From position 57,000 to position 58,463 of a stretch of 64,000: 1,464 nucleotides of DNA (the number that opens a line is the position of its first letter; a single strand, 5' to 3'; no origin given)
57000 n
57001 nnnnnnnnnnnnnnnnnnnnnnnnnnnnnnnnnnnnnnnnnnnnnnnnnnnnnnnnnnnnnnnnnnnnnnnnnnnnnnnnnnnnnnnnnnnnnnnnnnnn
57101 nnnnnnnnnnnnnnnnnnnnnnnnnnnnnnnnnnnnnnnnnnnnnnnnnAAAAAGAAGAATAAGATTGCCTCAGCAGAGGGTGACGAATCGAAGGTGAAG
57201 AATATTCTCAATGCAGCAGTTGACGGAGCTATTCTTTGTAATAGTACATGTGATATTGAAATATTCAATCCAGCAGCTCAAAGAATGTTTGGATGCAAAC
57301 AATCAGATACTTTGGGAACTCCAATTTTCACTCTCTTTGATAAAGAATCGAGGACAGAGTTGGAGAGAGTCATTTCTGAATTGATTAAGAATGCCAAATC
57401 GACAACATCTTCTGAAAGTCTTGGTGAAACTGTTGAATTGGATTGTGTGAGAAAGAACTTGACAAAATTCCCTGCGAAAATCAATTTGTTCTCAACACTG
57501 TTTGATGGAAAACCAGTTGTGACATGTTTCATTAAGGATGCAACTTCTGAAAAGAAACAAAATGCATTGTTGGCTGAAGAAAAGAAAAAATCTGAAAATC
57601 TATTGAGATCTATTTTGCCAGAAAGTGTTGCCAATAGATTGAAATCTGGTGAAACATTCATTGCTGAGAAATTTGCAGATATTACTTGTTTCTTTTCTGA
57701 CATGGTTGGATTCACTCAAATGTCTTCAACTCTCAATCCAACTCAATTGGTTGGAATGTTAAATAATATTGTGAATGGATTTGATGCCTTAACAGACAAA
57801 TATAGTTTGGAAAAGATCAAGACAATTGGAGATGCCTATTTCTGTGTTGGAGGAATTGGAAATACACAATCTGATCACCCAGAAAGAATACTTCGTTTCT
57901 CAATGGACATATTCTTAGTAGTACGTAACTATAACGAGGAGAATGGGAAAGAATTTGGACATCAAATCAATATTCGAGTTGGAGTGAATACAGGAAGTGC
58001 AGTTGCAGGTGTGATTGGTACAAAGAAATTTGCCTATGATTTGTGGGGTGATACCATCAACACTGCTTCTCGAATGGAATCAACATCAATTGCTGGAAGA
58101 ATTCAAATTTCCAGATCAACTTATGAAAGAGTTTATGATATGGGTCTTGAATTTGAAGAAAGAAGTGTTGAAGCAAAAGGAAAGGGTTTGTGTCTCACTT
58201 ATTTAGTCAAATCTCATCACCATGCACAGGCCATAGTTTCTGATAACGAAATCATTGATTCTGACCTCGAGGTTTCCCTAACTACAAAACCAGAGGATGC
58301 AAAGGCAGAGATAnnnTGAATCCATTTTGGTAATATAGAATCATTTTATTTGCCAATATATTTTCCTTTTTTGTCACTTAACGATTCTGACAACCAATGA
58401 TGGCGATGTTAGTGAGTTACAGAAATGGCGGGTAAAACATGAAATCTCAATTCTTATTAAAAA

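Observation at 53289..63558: Head-to-tail tandem pair of PAS-adenylyl-cyclase receptor genes with a patchwork of near-identical and diverged segments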

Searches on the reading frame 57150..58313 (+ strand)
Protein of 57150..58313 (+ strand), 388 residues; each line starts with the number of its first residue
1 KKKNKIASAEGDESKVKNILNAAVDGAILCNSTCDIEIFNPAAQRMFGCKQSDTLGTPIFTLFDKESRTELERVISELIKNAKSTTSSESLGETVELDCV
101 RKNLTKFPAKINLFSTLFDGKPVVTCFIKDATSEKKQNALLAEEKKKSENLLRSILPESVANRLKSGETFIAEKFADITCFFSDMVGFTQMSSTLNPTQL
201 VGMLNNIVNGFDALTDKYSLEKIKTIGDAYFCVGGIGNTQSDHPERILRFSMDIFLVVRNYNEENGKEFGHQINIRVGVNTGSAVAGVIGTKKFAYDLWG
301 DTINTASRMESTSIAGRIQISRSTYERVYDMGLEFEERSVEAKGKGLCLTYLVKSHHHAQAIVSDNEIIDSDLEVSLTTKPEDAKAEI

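Call 15: find_homologous_proteins(query=window:57150-58313:+, max_evalue=1e-20)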
Query window:57150-58313:+ (388 aa): 7997 proteins with E <= 1e-20 among 8000 candidates; the best 120 are listed.
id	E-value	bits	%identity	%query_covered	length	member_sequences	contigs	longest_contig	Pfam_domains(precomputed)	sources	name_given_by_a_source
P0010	2.7e-134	466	62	85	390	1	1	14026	PF13426.14,PF00211.26,PF00989.32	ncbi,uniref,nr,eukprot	ncbi:predicted protein [Naegleria gruberi]|uniref:Predicted protein n=1 Tax=Naegleria gruberi TaxID=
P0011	3.7e-125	436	57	93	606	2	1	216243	PF13426.14,PF00211.26,PF00989.32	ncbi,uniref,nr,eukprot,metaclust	ncbi:predicted protein [Naegleria gruberi]|uniref:Predicted protein n=1 Tax=Naegleria gruberi TaxID=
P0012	7.2e-92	327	58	70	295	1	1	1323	PF13426.14,PF00211.26,PF00989.32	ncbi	ncbi:predicted protein, partial [Naegleria gruberi]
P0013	3.3e-91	324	62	63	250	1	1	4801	PF13426.14,PF00211.26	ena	-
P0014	2.2e-89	318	53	81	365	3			PF13426.14,PF00211.26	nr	nr:unnamed protein product [Naegleria fowleri]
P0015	5.4e-89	317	60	66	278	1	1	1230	PF00211.26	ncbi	ncbi:predicted protein, partial [Naegleria gruberi]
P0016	1.4e-88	316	50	86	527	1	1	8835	PF13426.14,PF08448.17,PF00211.26,PF00989.32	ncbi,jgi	jgi:PAS domain S-box-containing protein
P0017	5.6e-87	311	71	51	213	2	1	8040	PF00211.26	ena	-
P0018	2.4e-86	308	48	92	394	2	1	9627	PF13426.14,PF13188.14,PF08448.17,PF00211.26,PF00989.32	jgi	jgi:PAS domain S-box-containing protein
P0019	4.6e-85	304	48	88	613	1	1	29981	PF13426.14,PF13188.14,PF08448.17,PF00211.26,PF00989.32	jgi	jgi:PAS domain S-box-containing protein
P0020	9.0e-84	300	60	60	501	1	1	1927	PF13426.14,PF00211.26,PF00989.32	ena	-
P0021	2.6e-83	298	62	58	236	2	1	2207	PF00211.26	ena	-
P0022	1.7e-81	292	44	91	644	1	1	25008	PF13426.14,PF00211.26,PF00989.32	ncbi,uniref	ncbi:adenylate cyclase [Acrasis kona]|uniref:Adenylate cyclase n=1 Tax=Acrasis kona TaxID=1008807 Re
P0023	2.9e-79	285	45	91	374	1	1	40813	PF13426.14,PF00211.26,PF00989.32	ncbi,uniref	ncbi:hypothetical protein AKO1_007975 [Acrasis kona]|uniref:Uncharacterized protein n=1 Tax=Acrasis 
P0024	4.6e-76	275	45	88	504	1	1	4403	PF13426.14,PF00211.26,PF00989.32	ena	-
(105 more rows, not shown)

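Call 31: search_solved_structures(query=window:57150-58313:+, max_evalue=1e-10, show_alignments=2)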
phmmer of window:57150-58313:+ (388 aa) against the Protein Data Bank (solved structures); distinct sequences matched with E-value up to 1e-10: 41.
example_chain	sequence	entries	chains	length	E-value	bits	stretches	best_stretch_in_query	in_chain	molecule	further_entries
7pd4_A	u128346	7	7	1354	1.5e-66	228.5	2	146-357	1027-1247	Adenylate cyclase 9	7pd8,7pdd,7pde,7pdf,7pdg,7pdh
6r3q_A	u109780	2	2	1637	2.7e-66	227.6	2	146-357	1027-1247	Adenylate cyclase 9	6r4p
6r4o_A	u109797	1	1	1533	4e-66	227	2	146-353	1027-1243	Adenylate cyclase 9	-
9u3p_A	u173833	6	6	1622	5.3e-66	226.7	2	146-364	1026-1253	Adenylate cyclase type 9,Protein M2-1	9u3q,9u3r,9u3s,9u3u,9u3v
8buz_A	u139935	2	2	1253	9.1e-60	206.1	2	141-339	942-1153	Adenylate cyclase type 8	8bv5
8sl3_A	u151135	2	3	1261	5e-52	180.7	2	131-353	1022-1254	Adenylate cyclase type 5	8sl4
5o5k_A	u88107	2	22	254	1.9e-49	172.2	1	136-352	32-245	Adenylate cyclase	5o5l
4p2f_A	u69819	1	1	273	1.3e-47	166.2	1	129-352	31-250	Adenylate cyclase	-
7yz9_A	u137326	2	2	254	1.6e-47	165.9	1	137-352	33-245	Adenylate cyclase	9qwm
4p2x_A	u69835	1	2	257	3.3e-47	164.8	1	137-352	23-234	Adenylate cyclase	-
7yzi_A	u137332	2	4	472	4.6e-47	164.4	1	136-352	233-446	Adenylate cyclase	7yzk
4p2m_A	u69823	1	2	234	6.2e-47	163.9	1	143-352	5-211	Adenylate cyclase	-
9bcv_A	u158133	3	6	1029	1.2e-43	153.1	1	129-353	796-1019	Atrial natriuretic peptide receptor 1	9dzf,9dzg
9dzh_A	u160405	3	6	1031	1.2e-43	153.1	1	129-353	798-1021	Atrial natriuretic peptide receptor 1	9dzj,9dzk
9bcl_A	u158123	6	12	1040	1.2e-43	153.1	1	129-353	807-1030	Atrial natriuretic peptide receptor 1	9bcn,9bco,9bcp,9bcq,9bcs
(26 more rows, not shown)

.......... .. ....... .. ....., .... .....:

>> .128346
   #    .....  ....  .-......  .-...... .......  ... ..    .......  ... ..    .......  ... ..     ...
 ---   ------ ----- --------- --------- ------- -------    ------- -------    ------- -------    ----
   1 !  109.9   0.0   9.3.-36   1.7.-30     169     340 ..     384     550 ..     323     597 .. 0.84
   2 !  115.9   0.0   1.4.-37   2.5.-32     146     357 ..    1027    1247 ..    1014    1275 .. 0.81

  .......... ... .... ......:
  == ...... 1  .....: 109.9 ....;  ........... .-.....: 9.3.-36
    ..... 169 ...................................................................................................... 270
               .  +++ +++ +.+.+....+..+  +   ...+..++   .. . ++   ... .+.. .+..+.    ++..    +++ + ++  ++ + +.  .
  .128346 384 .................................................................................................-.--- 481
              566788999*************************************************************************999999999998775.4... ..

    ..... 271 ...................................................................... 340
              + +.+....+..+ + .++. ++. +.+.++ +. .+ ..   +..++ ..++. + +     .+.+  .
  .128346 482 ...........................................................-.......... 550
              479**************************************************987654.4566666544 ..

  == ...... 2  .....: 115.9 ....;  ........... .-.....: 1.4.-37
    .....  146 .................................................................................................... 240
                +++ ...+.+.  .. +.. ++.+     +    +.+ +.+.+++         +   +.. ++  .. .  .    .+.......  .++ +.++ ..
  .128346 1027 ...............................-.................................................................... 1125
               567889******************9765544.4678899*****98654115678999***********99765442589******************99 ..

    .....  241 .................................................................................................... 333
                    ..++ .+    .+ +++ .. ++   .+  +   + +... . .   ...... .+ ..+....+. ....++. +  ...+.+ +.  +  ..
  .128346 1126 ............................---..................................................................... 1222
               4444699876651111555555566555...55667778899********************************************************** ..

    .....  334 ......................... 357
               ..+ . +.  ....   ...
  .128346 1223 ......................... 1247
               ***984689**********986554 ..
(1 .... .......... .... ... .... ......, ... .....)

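Call 42: predict_structure(alignment_id=A1)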
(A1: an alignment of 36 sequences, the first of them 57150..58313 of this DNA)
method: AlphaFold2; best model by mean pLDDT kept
length: 388 residues; sequences in the alignment: 36
mean_pLDDT: 86.3   pTM: 0.62
mean pLDDT of the five models: 86.3, 85.6, 85.1, 84.8, 83.2
residues with pLDDT >= 90: 239; 70-90: 107; 50-70: 12; < 50: 30
segments of 3 or more residues with pLDDT < 50: 1-10, 368-381, 383-388
pLDDT, mean of each block of 10 residues (from residue 1): 39 76 91 93 95 94 94 91 65 91 94 88 92 89 83 77 82 93 94 92 95 95 90 87 97 97 89 96 90 82 94 97 97 96 89 96 71 41 44
secondary structure, 60 per line:
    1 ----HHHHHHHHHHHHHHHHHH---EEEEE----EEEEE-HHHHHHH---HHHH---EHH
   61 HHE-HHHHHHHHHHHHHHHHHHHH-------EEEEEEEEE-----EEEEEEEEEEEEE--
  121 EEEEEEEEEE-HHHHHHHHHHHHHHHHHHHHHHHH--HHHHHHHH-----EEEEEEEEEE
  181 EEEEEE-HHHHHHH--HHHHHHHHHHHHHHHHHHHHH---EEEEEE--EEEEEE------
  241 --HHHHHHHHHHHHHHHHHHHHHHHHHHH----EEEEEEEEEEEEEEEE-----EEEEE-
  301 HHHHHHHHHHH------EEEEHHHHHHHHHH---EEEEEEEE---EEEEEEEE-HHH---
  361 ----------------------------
elements in order: H5-22 E26-30 E35-39 H41-47 H51-54 H59-62 H65-84 E92-100 E106-118 E121-130 H132-155 H158-165 E171-186 H188-194 H197-217 E221-226 E229-234 H243-269 E274-289 E295-299 H301-311 E318-321 H322-331 E335-342 E346-353

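Call 65: fold_search(model_id=the predicted structure, library=pdb)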
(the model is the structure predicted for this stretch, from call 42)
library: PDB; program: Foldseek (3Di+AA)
matches with E <= 10: 1642; with E <= 0.001: 801
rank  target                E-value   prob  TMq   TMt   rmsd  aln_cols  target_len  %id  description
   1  5o5l_A                1.5e-22  1.00  0.52  0.88   2.1       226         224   39  X-ray structure of a bacterial adenylyl cyclase soluble domain, solved at cryogenic temperature (released 2017-11-01)
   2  7d9r_A                1.1e-21  1.00  0.49  0.38  17.1       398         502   21  Structure of huamn soluble guanylate cyclase in the riociguat and NO-bound state (released 2021-08-11)
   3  8hbf_A                1.8e-21  1.00  0.52  0.39  16.9       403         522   20  Structure of human soluble guanylate cyclase in the NO+Rio state at 3.1 angstrom (released 2023-04-19)
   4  5o5k_A                3.3e-21  1.00  0.52  0.91   1.8       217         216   40  X-ray structure of a bacterial adenylyl cyclase soluble domain (released 2017-11-01)
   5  8hbe_A                3.2e-20  1.00  0.52  0.38  12.7       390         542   21  Structure of human soluble guanylate cyclase in the inactive state at 3.1 angstrom (released 2023-04-19)
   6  6jt0_A                5.8e-20  1.00  0.51  0.37  13.2       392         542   20  Structure of human soluble guanylate cyclase in the unliganded state (released 2019-08-28)
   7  6jt2_A                6.9e-20  1.00  0.49  0.38  17.6       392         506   22  Structure of human soluble guanylate cyclase in the NO activated state (released 2019-09-04)
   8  5oyh_D                8.2e-20  1.00  0.42  0.86   2.6       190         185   40  crystal structure of the catalytic core of a rhodopsin-guanylyl cyclase with converted specificity in complex with ATP (released 2018-06-06)
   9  8hbe_B                8.2e-20  1.00  0.50  0.34  13.2       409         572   21  Structure of human soluble guanylate cyclase in the inactive state at 3.1 angstrom (released 2023-04-19)
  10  8hbh_A                1.0e-19  1.00  0.51  0.39  17.3       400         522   20  Structure of human soluble guanylate cyclase in the NO-activated state at 3.1 angstrom (released 2023-04-19)
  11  5oyh_E                1.1e-19  1.00  0.43  0.90   2.2       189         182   40  crystal structure of the catalytic core of a rhodopsin-guanylyl cyclase with converted specificity in complex with ATP (released 2018-06-06)
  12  5oyh_A                1.1e-19  1.00  0.43  0.89   2.2       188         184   40  crystal structure of the catalytic core of a rhodopsin-guanylyl cyclase with converted specificity in complex with ATP (released 2018-06-06)
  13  5oyh_B                1.4e-19  1.00  0.42  0.86   2.6       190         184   40  crystal structure of the catalytic core of a rhodopsin-guanylyl cyclase with converted specificity in complex with ATP (released 2018-06-06)
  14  9bcs_A                1.8e-19  1.00  0.51  0.39   2.9       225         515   42  Intracellular domain of GC-A bound to ANP (released 2024-11-27)
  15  5oyh_K                2.0e-19  1.00  0.42  0.86   2.5       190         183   40  crystal structure of the catalytic core of a rhodopsin-guanylyl cyclase with converted specificity in complex with ATP (released 2018-06-06)
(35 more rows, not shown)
